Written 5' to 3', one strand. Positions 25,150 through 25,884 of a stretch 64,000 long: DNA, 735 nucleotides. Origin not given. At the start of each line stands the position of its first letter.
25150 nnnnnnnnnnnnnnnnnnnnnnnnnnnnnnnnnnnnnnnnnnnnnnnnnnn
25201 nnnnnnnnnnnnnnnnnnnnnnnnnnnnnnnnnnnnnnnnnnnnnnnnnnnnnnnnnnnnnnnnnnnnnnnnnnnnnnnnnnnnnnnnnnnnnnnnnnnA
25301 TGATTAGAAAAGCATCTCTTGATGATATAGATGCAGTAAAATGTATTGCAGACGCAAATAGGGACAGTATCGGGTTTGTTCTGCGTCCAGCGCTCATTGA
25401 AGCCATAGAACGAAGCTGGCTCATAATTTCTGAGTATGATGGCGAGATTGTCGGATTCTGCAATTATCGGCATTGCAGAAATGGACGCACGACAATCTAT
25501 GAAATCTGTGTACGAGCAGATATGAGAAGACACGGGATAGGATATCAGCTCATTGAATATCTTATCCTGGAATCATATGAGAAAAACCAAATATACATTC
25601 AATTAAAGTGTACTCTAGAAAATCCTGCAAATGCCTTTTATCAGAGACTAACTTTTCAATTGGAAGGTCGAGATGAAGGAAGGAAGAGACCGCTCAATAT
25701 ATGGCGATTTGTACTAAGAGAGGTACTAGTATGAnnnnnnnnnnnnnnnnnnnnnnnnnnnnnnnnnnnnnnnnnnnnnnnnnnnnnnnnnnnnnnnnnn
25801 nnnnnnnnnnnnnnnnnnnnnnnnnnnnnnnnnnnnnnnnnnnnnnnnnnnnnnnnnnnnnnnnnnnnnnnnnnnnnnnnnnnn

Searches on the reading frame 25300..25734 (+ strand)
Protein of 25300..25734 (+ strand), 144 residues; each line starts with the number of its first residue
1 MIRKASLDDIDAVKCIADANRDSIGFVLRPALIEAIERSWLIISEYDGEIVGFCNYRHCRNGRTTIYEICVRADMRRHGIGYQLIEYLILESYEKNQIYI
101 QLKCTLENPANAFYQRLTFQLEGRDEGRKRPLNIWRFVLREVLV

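Call 4: search_protein_families(library=pfam, proteins=[window:25300-25734:+], max_evalue=0.01)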
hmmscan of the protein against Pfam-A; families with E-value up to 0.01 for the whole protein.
window:25300-25734:+ (144 aa): 5 families
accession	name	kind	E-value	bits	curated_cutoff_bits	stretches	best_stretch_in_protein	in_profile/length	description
PF00583.31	Acetyltransf_1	-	4.5e-13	49.9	20.7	1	38-119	34-116/116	Acetyltransferase (GNAT) family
PF13508.13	Acetyltransf_7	-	4.6e-13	49.8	27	1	42-120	6-83/84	Acetyltransferase (GNAT) domain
PF13673.13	Acetyltransf_10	-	1.4e-08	35.2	23.6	1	38-120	30-108/128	Acetyltransferase (GNAT) domain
PF08445.16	FR47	-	3.3e-06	27.4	22.1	1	60-122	18-80/86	FR47-like protein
PF14542.12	Acetyltransf_CG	-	8.5e-05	23.1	30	1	47-105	8-65/80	GCN5-related N-acetyl-transferase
